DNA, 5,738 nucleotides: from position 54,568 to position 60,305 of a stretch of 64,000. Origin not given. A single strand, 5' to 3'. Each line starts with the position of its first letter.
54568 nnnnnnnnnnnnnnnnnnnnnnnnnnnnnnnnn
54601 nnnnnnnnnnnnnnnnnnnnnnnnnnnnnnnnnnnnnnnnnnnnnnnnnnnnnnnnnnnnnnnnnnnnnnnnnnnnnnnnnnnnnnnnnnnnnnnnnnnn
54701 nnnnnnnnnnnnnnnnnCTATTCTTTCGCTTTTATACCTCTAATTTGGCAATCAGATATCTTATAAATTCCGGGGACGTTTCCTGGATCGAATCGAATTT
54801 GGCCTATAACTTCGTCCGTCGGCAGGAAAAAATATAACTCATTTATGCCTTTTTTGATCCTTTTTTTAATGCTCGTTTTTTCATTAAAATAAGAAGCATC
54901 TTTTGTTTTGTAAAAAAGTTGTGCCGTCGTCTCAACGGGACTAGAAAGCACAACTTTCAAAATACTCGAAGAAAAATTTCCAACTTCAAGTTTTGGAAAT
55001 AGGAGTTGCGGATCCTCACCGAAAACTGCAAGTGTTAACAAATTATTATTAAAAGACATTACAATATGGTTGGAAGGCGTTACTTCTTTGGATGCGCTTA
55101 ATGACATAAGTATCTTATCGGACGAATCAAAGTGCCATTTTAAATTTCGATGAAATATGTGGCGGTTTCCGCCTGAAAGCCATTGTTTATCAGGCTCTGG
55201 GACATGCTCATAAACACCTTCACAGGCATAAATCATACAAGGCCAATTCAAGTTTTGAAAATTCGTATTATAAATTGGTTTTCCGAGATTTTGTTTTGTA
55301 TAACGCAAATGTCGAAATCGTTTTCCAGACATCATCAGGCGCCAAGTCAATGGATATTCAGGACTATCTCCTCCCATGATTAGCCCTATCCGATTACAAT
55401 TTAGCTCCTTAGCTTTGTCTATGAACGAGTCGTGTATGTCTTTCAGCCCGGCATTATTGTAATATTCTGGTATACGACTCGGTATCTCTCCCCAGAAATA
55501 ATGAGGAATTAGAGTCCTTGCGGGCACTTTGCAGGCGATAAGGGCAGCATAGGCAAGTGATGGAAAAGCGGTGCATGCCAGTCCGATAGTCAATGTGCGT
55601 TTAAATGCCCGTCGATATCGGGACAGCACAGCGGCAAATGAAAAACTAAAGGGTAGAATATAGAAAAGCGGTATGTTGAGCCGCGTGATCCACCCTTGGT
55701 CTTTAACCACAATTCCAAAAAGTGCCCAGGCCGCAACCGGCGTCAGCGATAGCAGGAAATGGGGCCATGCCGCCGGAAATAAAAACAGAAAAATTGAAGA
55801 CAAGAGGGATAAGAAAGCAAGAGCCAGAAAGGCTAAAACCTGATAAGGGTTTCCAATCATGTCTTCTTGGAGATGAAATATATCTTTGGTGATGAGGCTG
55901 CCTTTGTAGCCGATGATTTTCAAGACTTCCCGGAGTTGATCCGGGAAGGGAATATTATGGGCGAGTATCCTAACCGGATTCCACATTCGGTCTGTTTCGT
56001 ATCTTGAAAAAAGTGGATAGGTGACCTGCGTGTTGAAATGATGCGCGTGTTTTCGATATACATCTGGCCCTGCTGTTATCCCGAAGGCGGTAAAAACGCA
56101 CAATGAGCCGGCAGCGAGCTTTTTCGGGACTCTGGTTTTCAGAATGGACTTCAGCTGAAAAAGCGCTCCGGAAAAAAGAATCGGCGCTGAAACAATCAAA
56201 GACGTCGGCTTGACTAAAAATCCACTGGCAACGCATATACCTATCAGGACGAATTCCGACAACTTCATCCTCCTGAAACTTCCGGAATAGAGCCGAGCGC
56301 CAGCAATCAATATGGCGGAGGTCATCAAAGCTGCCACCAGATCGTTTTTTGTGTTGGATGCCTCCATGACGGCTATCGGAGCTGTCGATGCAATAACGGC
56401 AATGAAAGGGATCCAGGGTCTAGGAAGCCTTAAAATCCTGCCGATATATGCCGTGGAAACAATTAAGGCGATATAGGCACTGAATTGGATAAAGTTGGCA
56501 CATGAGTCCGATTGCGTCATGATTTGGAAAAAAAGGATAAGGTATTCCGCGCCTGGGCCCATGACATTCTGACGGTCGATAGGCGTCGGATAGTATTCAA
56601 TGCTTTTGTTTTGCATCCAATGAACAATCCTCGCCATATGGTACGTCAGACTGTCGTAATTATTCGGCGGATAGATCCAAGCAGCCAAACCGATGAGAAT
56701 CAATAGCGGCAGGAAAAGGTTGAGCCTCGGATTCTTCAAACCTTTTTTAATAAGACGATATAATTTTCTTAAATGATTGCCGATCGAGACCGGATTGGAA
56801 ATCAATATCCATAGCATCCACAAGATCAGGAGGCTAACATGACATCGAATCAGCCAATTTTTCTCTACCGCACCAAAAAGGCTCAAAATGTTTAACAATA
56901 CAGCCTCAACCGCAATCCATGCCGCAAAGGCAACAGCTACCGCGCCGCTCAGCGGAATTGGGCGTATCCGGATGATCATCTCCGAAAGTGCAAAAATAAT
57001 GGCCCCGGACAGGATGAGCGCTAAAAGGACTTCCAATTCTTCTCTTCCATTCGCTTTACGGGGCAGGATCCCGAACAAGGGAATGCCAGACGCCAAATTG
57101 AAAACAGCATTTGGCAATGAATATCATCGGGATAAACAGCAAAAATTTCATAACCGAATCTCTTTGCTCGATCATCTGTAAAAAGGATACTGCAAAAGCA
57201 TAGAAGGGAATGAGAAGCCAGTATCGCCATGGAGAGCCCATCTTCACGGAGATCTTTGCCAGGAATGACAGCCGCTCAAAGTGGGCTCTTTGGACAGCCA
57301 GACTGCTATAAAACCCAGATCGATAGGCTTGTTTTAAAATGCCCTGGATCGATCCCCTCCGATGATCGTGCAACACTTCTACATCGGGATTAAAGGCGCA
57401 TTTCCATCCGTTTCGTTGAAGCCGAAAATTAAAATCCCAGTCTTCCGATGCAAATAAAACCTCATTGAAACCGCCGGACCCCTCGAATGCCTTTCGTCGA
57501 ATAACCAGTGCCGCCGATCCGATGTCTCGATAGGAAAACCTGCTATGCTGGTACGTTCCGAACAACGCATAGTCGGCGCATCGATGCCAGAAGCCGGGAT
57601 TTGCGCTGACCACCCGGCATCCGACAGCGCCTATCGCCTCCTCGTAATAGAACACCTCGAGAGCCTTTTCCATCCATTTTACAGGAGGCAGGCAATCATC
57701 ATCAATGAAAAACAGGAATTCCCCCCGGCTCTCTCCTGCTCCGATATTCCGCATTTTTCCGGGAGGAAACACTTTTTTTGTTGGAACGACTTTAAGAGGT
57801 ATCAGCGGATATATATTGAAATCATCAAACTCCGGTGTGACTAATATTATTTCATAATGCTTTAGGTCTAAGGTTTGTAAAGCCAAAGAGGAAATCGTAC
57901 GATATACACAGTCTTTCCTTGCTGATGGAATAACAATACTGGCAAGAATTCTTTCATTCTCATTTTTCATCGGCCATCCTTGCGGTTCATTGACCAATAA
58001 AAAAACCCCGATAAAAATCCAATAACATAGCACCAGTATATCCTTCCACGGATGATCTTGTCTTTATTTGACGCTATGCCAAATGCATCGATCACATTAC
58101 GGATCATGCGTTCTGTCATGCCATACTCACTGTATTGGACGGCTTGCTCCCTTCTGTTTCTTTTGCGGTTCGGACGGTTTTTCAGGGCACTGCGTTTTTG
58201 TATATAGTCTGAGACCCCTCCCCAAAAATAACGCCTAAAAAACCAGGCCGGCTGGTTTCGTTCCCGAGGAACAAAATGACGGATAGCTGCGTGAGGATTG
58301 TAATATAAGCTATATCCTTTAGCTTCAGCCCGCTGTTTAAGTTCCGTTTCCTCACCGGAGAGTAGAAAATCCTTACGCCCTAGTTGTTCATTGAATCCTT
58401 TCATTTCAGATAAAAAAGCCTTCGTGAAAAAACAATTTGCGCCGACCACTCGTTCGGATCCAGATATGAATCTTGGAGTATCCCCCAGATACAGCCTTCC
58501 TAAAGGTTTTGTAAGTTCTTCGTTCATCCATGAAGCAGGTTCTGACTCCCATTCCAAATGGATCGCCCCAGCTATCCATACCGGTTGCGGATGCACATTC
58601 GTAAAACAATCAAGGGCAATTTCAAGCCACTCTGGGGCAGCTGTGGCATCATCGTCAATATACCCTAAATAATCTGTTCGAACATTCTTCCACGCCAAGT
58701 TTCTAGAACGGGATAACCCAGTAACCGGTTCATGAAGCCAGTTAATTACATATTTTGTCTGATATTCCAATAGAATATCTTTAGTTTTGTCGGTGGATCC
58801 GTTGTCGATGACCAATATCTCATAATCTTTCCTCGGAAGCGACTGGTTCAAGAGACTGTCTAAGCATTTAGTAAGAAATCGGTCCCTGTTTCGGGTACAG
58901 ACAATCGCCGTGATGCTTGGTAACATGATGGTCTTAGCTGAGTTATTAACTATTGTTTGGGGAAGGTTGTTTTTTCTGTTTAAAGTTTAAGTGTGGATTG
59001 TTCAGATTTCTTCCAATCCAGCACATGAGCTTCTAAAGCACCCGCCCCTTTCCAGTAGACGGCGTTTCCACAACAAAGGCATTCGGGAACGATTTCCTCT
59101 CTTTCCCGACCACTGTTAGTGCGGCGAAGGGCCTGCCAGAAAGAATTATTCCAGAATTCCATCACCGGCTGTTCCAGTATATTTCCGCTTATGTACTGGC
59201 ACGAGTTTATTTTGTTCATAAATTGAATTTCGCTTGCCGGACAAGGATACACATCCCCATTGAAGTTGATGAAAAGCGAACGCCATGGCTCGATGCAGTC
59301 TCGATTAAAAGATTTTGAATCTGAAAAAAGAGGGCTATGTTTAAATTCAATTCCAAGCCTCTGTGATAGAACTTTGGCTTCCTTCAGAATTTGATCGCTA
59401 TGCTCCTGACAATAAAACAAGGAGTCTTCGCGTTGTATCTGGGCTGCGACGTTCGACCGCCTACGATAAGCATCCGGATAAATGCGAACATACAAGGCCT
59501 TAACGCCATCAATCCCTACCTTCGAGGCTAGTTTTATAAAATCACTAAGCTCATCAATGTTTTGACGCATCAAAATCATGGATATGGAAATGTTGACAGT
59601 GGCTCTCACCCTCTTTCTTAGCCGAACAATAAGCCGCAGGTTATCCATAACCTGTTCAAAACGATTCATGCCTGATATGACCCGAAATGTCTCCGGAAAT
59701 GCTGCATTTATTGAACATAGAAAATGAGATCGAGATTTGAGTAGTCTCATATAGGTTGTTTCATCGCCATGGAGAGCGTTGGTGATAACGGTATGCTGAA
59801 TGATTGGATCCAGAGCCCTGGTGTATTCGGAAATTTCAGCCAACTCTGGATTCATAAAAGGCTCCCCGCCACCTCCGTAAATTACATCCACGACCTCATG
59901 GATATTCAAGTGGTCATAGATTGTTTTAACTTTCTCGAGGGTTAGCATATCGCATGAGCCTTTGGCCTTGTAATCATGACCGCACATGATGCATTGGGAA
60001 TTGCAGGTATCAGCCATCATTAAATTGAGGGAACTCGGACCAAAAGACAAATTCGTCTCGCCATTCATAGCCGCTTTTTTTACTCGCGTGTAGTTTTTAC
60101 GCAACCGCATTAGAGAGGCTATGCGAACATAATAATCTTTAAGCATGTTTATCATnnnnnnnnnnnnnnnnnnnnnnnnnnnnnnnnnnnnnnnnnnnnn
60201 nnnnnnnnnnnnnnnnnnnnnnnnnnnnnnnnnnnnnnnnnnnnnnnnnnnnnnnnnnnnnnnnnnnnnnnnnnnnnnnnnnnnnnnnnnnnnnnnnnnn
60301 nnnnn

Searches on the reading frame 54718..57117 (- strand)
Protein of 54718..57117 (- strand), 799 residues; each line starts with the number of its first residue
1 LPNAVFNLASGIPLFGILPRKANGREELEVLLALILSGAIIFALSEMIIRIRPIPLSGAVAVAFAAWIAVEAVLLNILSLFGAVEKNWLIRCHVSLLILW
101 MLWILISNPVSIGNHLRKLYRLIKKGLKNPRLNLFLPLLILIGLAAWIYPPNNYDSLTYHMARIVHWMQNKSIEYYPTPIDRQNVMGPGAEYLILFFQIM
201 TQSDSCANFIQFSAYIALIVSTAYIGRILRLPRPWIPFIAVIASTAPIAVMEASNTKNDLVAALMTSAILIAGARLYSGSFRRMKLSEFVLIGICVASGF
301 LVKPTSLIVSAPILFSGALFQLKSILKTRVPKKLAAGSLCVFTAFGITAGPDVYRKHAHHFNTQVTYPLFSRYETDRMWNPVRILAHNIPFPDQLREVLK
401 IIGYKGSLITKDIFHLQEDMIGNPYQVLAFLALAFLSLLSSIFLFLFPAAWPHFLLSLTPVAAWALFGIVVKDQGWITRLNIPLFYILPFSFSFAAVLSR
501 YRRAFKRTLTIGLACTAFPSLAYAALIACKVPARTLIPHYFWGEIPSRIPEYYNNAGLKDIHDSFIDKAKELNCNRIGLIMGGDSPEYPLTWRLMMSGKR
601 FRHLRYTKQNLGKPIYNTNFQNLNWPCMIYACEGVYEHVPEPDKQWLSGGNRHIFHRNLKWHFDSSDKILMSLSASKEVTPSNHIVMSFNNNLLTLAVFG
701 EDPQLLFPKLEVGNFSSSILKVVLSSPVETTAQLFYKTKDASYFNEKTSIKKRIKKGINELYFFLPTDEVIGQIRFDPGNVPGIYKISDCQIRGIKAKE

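Call 8: search_protein_families(library=pfam, proteins=[window:54718-57117:-], max_evalue=0.001)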
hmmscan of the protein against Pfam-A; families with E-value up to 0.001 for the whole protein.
window:54718-57117:- (799 aa): 1 family
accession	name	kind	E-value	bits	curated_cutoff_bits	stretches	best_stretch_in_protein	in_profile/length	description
PF13231.12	PMT_2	-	0.00029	21.5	26.1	1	190-343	6-155/160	Dolichyl-phosphate-mannose-protein mannosyltransferase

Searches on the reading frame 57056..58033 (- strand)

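Call 10: search_protein_families(library=pfam, proteins=[window:57056-58033:-], max_evalue=0.001)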
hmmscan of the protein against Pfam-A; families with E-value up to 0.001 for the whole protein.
window:57056-58033:- (325 aa): 4 families
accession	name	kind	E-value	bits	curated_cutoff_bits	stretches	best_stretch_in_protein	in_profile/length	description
PF13632.12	Glyco_trans_2_3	-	2.3e-12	47.6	27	1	108-295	3-183/198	Glycosyl transferase family group 2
PF10111.15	Glyco_tranf_2_2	-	4.9e-12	46.4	27.3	2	173-247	165-237/276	Glycosyltransferase like family 2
PF13641.12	Glyco_tranf_2_3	-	1.5e-11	45.2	27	1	74-238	54-226/230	Glycosyltransferase like family 2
PF00535.33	Glycos_transf_2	-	2.7e-10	40.9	23.3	1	32-152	1-128/168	Glycosyl transferase family 2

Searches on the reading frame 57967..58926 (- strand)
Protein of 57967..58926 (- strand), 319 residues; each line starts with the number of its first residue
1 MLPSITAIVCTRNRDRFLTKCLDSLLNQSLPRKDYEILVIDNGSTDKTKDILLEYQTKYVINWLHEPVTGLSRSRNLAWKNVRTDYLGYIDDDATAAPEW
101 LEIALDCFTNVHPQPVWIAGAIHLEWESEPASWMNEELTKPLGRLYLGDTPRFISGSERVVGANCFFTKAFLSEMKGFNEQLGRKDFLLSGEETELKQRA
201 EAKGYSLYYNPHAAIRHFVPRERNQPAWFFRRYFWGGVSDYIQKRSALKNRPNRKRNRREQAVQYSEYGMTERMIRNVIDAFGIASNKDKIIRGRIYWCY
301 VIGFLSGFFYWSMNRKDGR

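Call 10: search_protein_families(library=pfam, proteins=[window:57967-58926:-], max_evalue=0.001)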
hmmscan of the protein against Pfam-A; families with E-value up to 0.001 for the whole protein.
window:57967-58926:- (319 aa): 3 families
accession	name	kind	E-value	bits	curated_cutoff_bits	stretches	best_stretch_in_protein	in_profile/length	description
PF00535.33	Glycos_transf_2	-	1.7e-25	90.3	23.3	1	7-107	2-102/168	Glycosyl transferase family 2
PF13641.12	Glyco_tranf_2_3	-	2e-14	54.6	27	1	3-222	1-216/230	Glycosyltransferase like family 2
PF10111.15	Glyco_tranf_2_2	-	7.2e-05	22.8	27.3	1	24-106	18-104/276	Glycosyltransferase like family 2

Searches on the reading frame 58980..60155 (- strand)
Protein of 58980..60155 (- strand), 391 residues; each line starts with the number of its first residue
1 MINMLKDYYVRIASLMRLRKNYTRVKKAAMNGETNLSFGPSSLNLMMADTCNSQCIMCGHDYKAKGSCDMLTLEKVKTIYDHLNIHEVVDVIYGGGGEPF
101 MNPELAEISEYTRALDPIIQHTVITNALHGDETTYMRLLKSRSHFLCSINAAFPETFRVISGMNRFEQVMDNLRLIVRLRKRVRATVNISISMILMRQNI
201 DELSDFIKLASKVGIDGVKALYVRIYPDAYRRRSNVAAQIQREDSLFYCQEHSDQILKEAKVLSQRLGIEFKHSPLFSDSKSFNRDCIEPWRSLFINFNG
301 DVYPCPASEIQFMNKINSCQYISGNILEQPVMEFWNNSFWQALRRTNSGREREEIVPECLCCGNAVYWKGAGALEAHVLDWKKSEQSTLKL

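Call 10: search_protein_families(library=pfam, proteins=[window:58980-60155:-], max_evalue=0.001)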
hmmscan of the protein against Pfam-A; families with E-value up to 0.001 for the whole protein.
window:58980-60155:- (391 aa): 2 families
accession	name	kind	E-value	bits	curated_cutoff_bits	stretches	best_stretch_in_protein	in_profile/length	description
PF04055.27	Radical_SAM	-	4.1e-17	63.3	29.5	1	48-209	4-165/166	Radical SAM superfamily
PF13186.11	SPASM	-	9.4e-12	45.5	21.5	1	287-362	1-66/67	Iron-sulfur cluster-binding domain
